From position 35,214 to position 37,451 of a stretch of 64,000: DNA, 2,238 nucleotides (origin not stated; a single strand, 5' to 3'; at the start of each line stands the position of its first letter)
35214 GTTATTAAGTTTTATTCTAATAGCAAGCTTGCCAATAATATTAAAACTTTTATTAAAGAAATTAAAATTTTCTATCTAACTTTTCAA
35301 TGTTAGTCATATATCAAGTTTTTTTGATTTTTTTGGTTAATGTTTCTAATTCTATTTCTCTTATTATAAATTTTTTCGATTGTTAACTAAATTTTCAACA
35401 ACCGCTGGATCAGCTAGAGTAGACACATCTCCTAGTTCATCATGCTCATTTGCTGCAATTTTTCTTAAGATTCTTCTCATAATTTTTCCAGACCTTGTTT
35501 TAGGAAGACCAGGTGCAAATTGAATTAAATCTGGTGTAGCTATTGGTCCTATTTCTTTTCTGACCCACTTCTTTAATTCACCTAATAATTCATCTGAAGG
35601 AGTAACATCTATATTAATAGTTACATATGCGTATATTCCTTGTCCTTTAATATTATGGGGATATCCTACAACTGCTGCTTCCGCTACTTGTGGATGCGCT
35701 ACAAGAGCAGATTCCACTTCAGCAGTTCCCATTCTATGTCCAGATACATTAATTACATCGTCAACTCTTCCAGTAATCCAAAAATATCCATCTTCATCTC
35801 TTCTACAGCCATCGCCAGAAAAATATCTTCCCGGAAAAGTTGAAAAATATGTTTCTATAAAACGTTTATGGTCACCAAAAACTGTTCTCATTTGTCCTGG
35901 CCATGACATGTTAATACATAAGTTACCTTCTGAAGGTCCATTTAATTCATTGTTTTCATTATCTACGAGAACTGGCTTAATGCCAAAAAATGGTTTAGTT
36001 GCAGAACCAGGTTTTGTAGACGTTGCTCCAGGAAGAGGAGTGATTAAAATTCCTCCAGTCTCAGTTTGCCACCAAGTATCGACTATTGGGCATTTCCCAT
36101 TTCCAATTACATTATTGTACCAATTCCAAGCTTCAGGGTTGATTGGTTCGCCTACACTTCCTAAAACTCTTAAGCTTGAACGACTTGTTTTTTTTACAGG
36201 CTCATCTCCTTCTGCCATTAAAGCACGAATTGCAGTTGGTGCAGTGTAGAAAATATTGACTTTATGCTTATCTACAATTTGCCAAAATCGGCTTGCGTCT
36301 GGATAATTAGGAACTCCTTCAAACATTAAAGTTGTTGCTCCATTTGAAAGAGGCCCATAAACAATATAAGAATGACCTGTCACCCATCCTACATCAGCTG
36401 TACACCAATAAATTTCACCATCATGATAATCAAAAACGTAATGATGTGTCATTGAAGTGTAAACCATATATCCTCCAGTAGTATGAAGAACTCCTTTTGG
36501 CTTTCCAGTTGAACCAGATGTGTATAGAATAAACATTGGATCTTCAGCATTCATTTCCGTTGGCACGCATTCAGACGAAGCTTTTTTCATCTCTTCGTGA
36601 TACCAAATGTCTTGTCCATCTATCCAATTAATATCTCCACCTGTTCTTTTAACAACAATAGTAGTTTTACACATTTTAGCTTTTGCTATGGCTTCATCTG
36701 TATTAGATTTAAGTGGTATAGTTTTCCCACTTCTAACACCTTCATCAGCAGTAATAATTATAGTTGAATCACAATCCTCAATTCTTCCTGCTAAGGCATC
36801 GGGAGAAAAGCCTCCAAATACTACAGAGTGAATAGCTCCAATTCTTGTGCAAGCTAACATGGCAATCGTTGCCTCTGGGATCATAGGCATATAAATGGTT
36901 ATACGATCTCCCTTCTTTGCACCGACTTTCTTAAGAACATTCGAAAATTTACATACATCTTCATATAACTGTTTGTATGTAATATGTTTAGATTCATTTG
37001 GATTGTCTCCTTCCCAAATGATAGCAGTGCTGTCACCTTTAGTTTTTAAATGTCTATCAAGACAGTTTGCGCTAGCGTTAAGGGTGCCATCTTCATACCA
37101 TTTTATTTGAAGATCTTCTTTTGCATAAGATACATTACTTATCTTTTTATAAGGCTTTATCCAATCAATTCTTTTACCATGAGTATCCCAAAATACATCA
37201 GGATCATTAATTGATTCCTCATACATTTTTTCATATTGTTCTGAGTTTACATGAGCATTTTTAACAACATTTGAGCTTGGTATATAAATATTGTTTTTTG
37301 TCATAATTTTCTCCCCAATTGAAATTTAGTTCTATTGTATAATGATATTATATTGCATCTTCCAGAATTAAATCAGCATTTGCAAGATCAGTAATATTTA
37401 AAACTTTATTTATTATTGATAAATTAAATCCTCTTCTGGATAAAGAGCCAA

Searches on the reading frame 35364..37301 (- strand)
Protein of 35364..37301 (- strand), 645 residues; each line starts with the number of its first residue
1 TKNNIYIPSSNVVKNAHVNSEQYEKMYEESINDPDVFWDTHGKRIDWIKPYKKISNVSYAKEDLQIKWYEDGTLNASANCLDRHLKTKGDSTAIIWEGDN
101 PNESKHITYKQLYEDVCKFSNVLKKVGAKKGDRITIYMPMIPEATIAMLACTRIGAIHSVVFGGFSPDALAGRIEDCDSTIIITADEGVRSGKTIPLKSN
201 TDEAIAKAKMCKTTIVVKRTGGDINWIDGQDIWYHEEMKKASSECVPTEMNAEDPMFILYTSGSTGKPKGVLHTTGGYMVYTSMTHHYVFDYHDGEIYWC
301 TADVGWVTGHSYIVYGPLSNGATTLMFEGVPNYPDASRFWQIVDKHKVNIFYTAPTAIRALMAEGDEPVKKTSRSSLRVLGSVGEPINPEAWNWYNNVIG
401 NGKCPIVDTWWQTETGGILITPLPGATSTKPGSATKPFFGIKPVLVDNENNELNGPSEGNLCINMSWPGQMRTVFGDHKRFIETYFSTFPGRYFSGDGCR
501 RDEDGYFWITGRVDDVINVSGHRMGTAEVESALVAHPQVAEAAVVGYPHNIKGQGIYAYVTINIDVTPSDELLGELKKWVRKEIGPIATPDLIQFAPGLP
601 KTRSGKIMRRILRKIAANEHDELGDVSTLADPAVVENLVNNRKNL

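Call 86: search_protein_families(library=pfam, proteins=[window:35364-37301:-], max_evalue=0.00001)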
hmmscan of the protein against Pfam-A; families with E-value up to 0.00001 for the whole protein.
window:35364-37301:- (645 aa): 3 families
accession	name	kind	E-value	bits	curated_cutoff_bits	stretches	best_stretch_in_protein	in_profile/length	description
PF00501.34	AMP-binding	-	1.1e-86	291.5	29.9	1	82-464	2-375/384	AMP-binding enzyme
PF13193.12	AMP-binding_C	-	1.3e-25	90.6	24.5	1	528-606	1-76/76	AMP-binding enzyme C-terminal domain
PF16177.11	ACAS_N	-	9.6e-19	67.4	27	1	23-80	1-55/55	Acetyl-coenzyme A synthetase N-terminus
